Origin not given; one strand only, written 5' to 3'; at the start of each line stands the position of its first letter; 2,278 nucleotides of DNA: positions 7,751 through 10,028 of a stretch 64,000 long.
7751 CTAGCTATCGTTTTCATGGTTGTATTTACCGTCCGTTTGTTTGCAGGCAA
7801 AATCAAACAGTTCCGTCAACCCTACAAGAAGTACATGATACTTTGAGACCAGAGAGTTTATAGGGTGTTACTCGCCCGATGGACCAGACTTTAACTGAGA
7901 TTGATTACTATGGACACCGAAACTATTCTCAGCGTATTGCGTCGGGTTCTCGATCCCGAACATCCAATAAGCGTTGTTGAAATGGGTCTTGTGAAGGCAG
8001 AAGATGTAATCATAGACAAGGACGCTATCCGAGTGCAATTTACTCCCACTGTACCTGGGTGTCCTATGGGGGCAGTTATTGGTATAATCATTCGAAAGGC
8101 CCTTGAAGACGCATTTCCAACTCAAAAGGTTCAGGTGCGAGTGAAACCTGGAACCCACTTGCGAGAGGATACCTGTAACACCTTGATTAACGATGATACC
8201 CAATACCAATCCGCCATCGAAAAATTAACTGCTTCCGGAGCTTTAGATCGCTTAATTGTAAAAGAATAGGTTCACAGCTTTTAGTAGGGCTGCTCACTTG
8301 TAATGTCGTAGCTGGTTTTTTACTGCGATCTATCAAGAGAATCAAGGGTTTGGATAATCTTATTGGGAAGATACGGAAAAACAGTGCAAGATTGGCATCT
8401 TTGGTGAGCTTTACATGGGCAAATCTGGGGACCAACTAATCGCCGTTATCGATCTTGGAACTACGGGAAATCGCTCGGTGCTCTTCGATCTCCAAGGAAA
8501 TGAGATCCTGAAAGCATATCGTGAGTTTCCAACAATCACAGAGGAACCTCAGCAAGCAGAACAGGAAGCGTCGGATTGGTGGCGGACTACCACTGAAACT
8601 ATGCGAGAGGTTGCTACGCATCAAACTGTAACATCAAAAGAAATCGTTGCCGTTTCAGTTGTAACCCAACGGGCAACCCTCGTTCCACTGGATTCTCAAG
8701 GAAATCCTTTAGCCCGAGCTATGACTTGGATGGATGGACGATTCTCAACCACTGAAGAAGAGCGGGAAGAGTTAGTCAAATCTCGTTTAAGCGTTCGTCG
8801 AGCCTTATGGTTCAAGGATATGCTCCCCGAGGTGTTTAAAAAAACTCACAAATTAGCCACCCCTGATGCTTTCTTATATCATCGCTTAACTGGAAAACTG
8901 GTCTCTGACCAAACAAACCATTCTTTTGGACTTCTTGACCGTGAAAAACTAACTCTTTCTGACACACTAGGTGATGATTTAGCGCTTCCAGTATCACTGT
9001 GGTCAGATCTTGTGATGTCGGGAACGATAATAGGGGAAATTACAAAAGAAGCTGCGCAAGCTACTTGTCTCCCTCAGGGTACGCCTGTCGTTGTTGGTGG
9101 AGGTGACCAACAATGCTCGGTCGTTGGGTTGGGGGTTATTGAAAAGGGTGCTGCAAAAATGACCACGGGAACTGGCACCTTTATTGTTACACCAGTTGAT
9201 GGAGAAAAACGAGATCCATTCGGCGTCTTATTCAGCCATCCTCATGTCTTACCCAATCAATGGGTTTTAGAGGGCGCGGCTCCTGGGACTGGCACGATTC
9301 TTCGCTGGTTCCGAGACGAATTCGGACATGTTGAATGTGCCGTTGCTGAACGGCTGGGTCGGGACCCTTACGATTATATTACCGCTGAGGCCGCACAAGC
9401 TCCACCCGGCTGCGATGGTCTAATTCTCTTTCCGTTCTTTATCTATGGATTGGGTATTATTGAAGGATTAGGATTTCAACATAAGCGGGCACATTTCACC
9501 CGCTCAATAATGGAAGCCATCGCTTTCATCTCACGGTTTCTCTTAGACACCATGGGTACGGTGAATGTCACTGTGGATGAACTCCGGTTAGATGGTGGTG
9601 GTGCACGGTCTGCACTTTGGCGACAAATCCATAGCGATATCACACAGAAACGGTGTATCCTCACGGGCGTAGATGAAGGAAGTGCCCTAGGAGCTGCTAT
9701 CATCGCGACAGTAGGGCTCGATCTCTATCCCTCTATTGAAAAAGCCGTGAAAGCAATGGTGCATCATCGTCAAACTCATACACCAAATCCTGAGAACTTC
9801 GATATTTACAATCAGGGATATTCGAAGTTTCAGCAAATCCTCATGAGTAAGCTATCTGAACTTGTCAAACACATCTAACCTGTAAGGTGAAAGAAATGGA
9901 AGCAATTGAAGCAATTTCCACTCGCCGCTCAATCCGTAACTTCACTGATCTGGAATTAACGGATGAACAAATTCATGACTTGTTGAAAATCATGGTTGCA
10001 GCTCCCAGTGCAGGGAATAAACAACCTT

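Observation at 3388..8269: Eukaryote-type CIA2/MIP18 near sufS, an E1-like enzyme and a Cys-rich regulator: possible proto-CIA Fe-S pathway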

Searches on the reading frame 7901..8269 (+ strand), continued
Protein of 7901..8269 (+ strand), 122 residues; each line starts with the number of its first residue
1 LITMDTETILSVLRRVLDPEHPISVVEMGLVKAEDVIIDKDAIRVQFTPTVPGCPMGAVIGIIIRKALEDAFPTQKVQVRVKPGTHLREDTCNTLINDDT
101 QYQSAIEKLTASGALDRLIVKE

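Call 33: find_related_loci(query=A2, collection=genome_contigs, flank=8000)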
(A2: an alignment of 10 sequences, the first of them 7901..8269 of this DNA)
Query A2 (122 aa) in genome_contigs; peptide patterns used: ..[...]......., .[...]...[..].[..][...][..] (x = any residue, [..] = any of these).
80 stretches matched a pattern; 49 encode a relative of the query (tblastn E <= 1e-3); 49 distinct loci.
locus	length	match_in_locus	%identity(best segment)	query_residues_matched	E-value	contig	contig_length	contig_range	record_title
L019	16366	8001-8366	72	1-122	2e-59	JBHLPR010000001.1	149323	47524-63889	MAG: Promethearchaeota archaeon isolate H2S.129 H2S.129@36, whole genome shotgun sequence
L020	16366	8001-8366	71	1-122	1e-58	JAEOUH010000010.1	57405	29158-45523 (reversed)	MAG: Candidatus Hermodarchaeota archaeon isolate FT1_005 k127_1896377, whole genome shotgun sequence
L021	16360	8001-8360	73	3-122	9e-59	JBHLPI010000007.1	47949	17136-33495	MAG: Promethearchaeota archaeon isolate H2M.163 H2M.163@367, whole genome shotgun sequence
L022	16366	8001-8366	71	1-122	2e-58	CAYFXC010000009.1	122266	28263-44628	MAG TPA_asm: uncultured archaeon isolate ERP108616_co2_263 genome assembly, contig: NODE_76_length_122266_cov_5.548142, 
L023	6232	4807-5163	73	4-122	1e-57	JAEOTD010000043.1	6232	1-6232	MAG: Candidatus Hermodarchaeota archaeon isolate YT1_028 k127_11623486, whole genome shotgun sequence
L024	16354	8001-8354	75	4-121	3e-56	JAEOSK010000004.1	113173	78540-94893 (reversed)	MAG: Candidatus Hermodarchaeum yapensis isolate Yap4.bin9.105 contig-145_51, whole genome shotgun sequence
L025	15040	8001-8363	73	1-121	7e-56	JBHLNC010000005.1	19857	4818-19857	MAG: Promethearchaeota archaeon isolate DZ2S.148 DZ2S.148@8361, whole genome shotgun sequence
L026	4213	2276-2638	69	1-121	2e-55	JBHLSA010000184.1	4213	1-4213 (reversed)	MAG: Candidatus Thorarchaeota archaeon isolate TM2M.154 TM2M.154@68941, whole genome shotgun sequence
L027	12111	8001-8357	71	4-122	5e-54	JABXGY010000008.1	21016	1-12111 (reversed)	MAG: archaeon isolate H03M_Hermod_104 h03m_104_k127_30104, whole genome shotgun sequence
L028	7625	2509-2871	64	2-122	4e-50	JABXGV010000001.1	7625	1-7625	MAG: archaeon isolate H02S_Hermod_124 h02s_124_k137_11496, whole genome shotgun sequence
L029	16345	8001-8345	45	3-119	2e-34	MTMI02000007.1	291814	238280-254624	MAG: Candidatus Mnemosynella biddleae isolate JdFR-21 NRA7_88_42_length_291814_cov_38, whole genome shotgun sequence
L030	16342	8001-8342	50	2-115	1e-33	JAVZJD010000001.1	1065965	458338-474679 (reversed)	MAG: Candidatus Bathyarchaeia archaeon isolate DRTY-6_201901_bins_74 DRTY-6_201901_bins_74_scaffold_1, whole genome shot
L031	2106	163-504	45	4-119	2e-33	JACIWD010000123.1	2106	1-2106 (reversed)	MAG: Candidatus Mnemosynella bozhongmuii isolate MAG-16 Archaeoglobi_M_bin1_Scaffold_123, whole genome shotgun sequence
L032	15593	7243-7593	44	2-119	3e-33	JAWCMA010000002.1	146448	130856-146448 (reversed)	MAG: Methanocellales archaeon isolate JZ-2_201705_bins_258 JZ-2_201705_bins_258_scaffold_2, whole genome shotgun sequenc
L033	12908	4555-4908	47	2-119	5e-33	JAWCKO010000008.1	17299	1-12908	MAG: Candidatus Bathyarchaeia archaeon isolate JZ-2_201705_bins_140 JZ-2_201705_bins_140_scaffold_8, whole genome shotgu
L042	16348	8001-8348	42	2-119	3e-26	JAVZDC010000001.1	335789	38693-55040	MAG: archaeon isolate DRTY-6_201705_bins_95 DRTY-6_201705_bins_95_scaffold_1, whole genome shotgun sequence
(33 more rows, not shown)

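Call 40: list_cluster_members(proteins=[P0054, P0057, P0059, P0062, P0064, P0071, P0073, P0084, P0097, P0078])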
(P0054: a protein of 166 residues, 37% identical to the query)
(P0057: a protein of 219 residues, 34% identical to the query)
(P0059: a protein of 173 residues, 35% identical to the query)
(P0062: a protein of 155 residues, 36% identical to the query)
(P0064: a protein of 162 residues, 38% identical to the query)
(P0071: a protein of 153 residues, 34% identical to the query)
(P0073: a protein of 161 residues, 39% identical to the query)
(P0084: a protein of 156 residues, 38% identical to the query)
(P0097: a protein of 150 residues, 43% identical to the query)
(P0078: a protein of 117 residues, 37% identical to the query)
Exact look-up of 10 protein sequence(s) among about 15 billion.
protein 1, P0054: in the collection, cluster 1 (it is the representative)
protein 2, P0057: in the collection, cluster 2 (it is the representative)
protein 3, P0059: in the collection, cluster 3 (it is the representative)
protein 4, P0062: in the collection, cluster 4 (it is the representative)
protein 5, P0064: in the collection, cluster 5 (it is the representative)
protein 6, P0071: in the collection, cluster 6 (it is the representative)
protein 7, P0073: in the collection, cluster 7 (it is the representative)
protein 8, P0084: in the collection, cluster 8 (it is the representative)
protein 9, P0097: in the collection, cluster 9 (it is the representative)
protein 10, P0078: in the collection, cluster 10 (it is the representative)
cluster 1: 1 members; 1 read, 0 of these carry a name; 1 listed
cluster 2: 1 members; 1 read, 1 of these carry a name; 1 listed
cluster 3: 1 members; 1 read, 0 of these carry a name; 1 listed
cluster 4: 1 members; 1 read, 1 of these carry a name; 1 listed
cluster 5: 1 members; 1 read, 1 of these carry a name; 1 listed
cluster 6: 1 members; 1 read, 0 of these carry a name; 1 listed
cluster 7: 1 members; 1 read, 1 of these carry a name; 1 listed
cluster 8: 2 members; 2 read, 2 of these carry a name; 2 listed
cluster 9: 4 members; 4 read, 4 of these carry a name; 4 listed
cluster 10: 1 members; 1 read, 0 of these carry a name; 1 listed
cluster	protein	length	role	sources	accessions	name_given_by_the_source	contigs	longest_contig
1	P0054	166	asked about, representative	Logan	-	-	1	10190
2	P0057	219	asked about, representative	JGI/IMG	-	metal-sulfur cluster biosynthetic enzyme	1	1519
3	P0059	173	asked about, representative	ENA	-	-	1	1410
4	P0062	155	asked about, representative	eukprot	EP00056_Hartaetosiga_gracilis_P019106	m.13050 g.13050 ORF g.13050 m.13050 type:complete len:156 (-) comp7409_c0_seq1:297-764(-)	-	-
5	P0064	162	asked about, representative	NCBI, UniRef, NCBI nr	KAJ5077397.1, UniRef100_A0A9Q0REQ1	cytosolic iron-sulfur assembly component 2b [Anaeramoeba ignava] | Cytosolic iron-sulfur assembly component 2b n=1 Tax=Anaeramoeba ignava TaxID=1746090 ...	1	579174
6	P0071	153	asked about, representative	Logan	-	-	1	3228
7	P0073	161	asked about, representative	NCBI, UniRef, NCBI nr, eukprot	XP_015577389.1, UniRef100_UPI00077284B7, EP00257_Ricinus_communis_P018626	protein AE7 [Ricinus communis] | protein AE7 n=1 Tax=Ricinus communis TaxID=3988 RepID=UPI00077284B7 | XP_015577389.1 protein AE7 [Ricinus communis]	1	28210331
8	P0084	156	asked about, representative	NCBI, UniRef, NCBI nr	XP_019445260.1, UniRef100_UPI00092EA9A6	PREDICTED: protein AE7-like [Lupinus angustifolius] | protein AE7-like n=1 Tax=Lupinus angustifolius TaxID=3871 RepID=UPI00092EA9A6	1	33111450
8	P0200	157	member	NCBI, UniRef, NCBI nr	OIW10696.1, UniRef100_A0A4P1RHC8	hypothetical protein TanjilG_16068 [Lupinus angustifolius] | MIP18 family-like domain-containing protein n=1 Tax=Lupinus angustifolius TaxID=3871 ...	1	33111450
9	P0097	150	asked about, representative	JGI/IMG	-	metal-sulfur cluster biosynthetic enzyme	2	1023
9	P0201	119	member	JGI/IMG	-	metal-sulfur cluster biosynthetic enzyme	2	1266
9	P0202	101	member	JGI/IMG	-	metal-sulfur cluster biosynthetic enzyme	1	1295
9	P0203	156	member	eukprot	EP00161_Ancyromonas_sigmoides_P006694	TRINITY_DN17752_c0_g1_i1.p3 TRINITY_DN17752_c0_g1~~TRINITY_DN17752_c0_g1_i1.p3 ORF ...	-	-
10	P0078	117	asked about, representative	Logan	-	-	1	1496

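Call 48: search_protein_families(library=pfam, proteins=[L029:7393-7959:+, L029:8410-9657:+, L030:7429-7968:+, L030:6186-7439:+, L032:7660-7908:+, L032:7941-9452:+, L042:7327-8004:+, L042:5840-7309:+], max_evalue=0.01)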
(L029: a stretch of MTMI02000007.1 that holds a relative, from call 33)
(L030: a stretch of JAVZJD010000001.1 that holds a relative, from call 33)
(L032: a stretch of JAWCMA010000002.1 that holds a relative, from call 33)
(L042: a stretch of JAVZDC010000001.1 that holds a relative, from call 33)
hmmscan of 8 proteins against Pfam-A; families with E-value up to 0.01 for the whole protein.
L029:7393-7959:+ (188 aa): 2 families
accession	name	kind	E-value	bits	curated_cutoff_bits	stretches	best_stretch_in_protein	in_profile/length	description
PF00117.34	GATase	-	1.3e-47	162.4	22.8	1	7-183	1-187/190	Glutamine amidotransferase class-I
PF07722.19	Peptidase_C26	-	1.6e-12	48.1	20.5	1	67-168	100-219/219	Peptidase C26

L029:8410-9657:+ (415 aa): 8 families
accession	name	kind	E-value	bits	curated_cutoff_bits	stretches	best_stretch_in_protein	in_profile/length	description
PF09173.17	eIF2_C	-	7.9e-34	116.2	22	1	329-413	2-86/86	Initiation factor eIF2 gamma, C terminal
PF00009.33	GTP_EFTU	-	3.8e-32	111.9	26.5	1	11-204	2-187/188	Elongation factor Tu GTP binding domain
PF03144.31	GTP_EFTU_D2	-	8.9e-09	36.1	30.3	1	236-316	1-71/73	Elongation factor Tu domain 2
PF03193.22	RsgA_GTPase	-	7.3e-05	23.1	30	1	109-201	20-106/174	RsgA GTPase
PF04135.18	Nop10p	-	0.00022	21.6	27.2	1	64-85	7-28/52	Nucleolar RNA-binding protein, Nop10p family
PF10662.15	PduV-EutP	-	0.0014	18.9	21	0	15-34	4-23/143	Ethanolamine utilisation - propanediol utilisation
PF16897.10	MMR_HSR1_Xtn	-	0.0018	18.7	35.2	1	145-199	58-100/106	C-terminal region of MMR_HSR1 domain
PF01926.29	MMR_HSR1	-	0.0037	17.8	21.9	0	15-35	2-22/113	50S ribosome-binding GTPase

L030:7429-7968:+ (179 aa): 2 families
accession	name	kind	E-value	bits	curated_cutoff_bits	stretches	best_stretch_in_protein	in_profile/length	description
PF07998.17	Peptidase_M54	-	6.7e-27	95.2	24.4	1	54-175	81-193/194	Peptidase family M54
PF00413.30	Peptidase_M10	-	0.0096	16.2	24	0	130-154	112-136/159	Matrixin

L030:6186-7439:+ (417 aa): 6 families
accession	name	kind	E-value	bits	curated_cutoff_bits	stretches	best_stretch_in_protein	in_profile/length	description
PF16661.11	Lactamase_B_6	-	2.7e-14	53.4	27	1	44-171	31-173/193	Metallo-beta-lactamase superfamily domain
PF10996.14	Beta-Casp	-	9.6e-14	52.4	27.7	1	227-336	2-120/120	Beta-Casp domain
PF07521.17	RMMBL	-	1.7e-12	47.6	21.6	1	350-409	3-63/63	Zn-dependent metallo-hydrolase RNA specificity domain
PF12706.13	Lactamase_B_2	-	1.8e-11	44.5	27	1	45-194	27-173/200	Beta-lactamase superfamily domain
PF00753.33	Lactamase_B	-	8.1e-09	36.1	22.7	1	15-160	7-150/196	Metallo-beta-lactamase superfamily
PF13483.12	Lactamase_B_3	-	0.0034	17.8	24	0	12-114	5-58/160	Beta-lactamase superfamily domain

L032:7660-7908:+ (82 aa): 1 family
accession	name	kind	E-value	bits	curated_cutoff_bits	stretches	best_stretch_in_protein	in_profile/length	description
PF01893.21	UPF0058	-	7.3e-20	71.5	25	1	2-78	1-78/87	Uncharacterised protein family UPF0058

L032:7941-9452:+ (503 aa): 2 families
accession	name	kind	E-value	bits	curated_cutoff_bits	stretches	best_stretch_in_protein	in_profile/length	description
PF00171.27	Aldedh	-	4.6e-153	510.5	23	1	44-497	6-461/461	Aldehyde dehydrogenase family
PF07368.16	DUF1487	-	0.0057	16.6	23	0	284-332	9-55/215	Protein of unknown function (DUF1487)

L042:7327-8004:+ (225 aa): 3 families
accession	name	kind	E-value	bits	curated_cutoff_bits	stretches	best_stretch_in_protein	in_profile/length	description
PF00085.26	Thioredoxin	-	0.0001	22.7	23.5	1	135-174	21-62/103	Thioredoxin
PF13728.12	TraF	-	0.00089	19.6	23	1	130-173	127-170/224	F plasmid transfer operon protein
PF13462.12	Thioredoxin_4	-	0.0063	17.2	23.2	0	136-160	17-41/165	Thioredoxin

L042:5840-7309:+ (489 aa): 5 families
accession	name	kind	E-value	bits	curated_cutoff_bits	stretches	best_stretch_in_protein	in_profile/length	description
PF03227.22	GILT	-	5.6e-13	49.6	22.4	2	47-143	2-106/107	Gamma interferon inducible lysosomal thiol reductase (GILT)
PF13462.12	Thioredoxin_4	-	8e-09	36.3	23.2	1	45-196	15-159/165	Thioredoxin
PF01323.26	DSBA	-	1.6e-06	28.5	25.6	0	128-196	114-186/191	DSBA-like thioredoxin domain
PF13192.12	Thioredoxin_3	-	3e-05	24.4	24.8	0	216-272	4-56/76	Thioredoxin domain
PF00462.30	Glutaredoxin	-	0.0032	18.1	22.9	0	315-347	2-34/60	Glutaredoxin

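Call 50: search_protein_families(library=pfam, proteins=[L009:5995-7800:-, L009:8466-8762:-, L009:8998-10134:+, L042:10041-10349:-], max_evalue=0.01)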
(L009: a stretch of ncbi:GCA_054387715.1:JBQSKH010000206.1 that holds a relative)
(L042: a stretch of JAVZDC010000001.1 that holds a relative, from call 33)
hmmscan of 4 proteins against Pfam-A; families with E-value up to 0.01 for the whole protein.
L009:5995-7800:- (601 aa): 0 families

L009:8466-8762:- (98 aa): 0 families

L009:8998-10134:+ (378 aa): 2 families
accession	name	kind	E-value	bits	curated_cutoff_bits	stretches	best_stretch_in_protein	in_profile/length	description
PF00266.25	Aminotran_5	-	2.4e-25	89.8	21.5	1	26-321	36-336/371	Aminotransferase class-V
PF01053.26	Cys_Met_Meta_PP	-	0.0074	15.3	27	0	51-164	68-175/381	Cys/Met metabolism PLP-dependent enzyme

L042:10041-10349:- (102 aa): 3 families
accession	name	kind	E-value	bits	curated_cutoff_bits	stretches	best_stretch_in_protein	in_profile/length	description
PF01022.26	HTH_5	-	0.0002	21.6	22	1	26-50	14-38/47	Bacterial regulatory protein, arsR family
PF15943.11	YdaS_toxin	-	0.0048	17.1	30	1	30-52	11-33/65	Bacterial toxin YdaS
PF01381.28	HTH_3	-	0.008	16.6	23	0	25-52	7-34/55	Helix-turn-helix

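Call 62: predict_structure(alignment_id=A4)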
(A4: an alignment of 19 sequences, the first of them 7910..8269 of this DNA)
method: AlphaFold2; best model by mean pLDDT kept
length: 119 residues; sequences in the alignment: 19
mean_pLDDT: 94.4   pTM: 0.89
mean pLDDT of the five models: 94.4, 93.9, 93.8, 93.8, 93.0
residues with pLDDT >= 90: 104; 70-90: 14; 50-70: 1; < 50: 0
segments of 3 or more residues with pLDDT < 50: none
pLDDT, mean of each block of 10 residues (from residue 1): 95 93 97 95 92 92 97 96 94 97 96 89
secondary structure, 60 per line:
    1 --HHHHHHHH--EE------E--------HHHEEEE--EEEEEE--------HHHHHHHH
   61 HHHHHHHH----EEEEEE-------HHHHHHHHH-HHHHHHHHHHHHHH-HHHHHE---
elements in order: H3-10 E33-36 E39-44 H53-68 E73-78 H86-94 H96-109 H111-115

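Call 66: fold_search(model_id=the predicted structure, library=pdb)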
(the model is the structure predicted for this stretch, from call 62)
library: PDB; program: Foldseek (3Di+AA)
matches with E <= 10: 500; with E <= 0.001: 13
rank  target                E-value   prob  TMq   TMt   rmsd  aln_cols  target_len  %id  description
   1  6tbn_A                2.7e-11  1.00  0.91  0.77   1.8       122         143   30  Crystal structure of CIAO1-CIAO2B CIA core complex (released 2020-07-29)
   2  6tc0_B                3.1e-11  1.00  0.92  0.72   1.7       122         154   30  Crystal structure of MMS19-CIAO1-CIAO2B CIA targeting complex (released 2020-07-29)
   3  6tbl_D                8.9e-11  1.00  0.92  0.73   1.7       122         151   30  Crystal structure of MMS19(CTD)-CIAO1-CIAO2B CIA targeting complex (released 2020-07-29)
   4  6tbl_C                1.5e-10  1.00  0.92  0.74   1.7       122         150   30  Crystal structure of MMS19(CTD)-CIAO1-CIAO2B CIA targeting complex (released 2020-07-29)
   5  9uky_A                2.2e-10  1.00  0.89  0.81   1.6       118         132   30  Crystal structure of dmCIAO1-CIAO2B-hCDKAL1 pentapeptide complex (released 2025-12-24)
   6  2m5h_MODEL_1_A        5.7e-08  1.00  0.82  0.71   3.1       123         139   26  NMR structure note: solution structure of monomeric human FAM96A (released 2013-09-25)
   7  3ux3_A                2.0e-06  1.00  0.58  0.54  10.3       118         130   27  Crystal Structure of Domain-Swapped Fam96a minor dimer (released 2012-05-30)
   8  3cq1                  1.3e-04  1.00  0.56  0.67   9.5        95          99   28  Structure of the DTDP-4-Keto-L-Rhamnose Reductase related protein (TT1362) from Thermus Thermophilus HB8 (released 2009-04-07)
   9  3cq2_A                1.5e-04  1.00  0.57  0.70   8.8        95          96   28  Structure of the DTDP-4-Keto-L-Rhamnose Reductase related protein (other form) from Thermus Thermophilus HB8 (released 2009-04-07)
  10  3lno_A                1.9e-04  1.00  0.60  0.67  10.3       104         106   24  Crystal Structure of Domain of Unknown Function DUF59 from Bacillus anthracis (released 2010-02-16)
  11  2cu6_A                2.2e-04  1.00  0.56  0.72   2.3        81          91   32  Crystal Structure Of The dTDP-4-keto-L-rhamnose reductase-related Protein From Thermus Thermophilus HB8 (released 2005-11-25)
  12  3cq2_B                6.3e-04  1.00  0.57  0.68   8.8        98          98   28  Structure of the DTDP-4-Keto-L-Rhamnose Reductase related protein (other form) from Thermus Thermophilus HB8 (released 2009-04-07)
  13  3lno_D                9.3e-04  1.00  0.60  0.66   4.6        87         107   28  Crystal Structure of Domain of Unknown Function DUF59 from Bacillus anthracis (released 2010-02-16)
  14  3lno_F                1.1e-03  1.00  0.60  0.67  10.5       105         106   24  Crystal Structure of Domain of Unknown Function DUF59 from Bacillus anthracis (released 2010-02-16)
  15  3ux2                  1.2e-03  0.99  0.52  0.50  18.2       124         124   27  Crystal Structure of Domain-Swapped Fam96a Major dimer (released 2012-05-30)
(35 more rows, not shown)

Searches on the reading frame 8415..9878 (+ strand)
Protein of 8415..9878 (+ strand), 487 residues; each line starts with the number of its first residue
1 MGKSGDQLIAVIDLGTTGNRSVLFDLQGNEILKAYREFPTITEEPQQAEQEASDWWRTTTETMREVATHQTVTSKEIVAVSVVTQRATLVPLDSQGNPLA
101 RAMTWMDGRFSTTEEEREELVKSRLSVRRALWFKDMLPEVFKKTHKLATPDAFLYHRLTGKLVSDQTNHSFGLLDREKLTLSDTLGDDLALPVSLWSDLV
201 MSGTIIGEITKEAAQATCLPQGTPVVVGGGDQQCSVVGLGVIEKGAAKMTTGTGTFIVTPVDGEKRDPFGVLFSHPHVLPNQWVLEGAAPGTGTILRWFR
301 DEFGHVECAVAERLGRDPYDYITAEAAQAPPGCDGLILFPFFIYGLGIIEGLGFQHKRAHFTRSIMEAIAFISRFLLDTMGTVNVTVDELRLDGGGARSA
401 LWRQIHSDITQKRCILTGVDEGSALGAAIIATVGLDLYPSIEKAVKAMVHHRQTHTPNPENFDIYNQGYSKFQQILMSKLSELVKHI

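Call 3: search_protein_families(library=pfam, proteins=[window:8415-9878:+], max_evalue=0.01)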
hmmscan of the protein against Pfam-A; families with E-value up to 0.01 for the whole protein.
window:8415-9878:+ (487 aa): 2 families
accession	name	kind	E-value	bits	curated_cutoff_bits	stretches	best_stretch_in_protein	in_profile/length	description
PF00370.27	FGGY_N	-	1.7e-43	149.4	28.8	1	9-238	2-245/245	FGGY family of carbohydrate kinases, N-terminal domain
PF02782.22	FGGY_C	-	1.1e-21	78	27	1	248-434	2-197/198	FGGY family of carbohydrate kinases, C-terminal domain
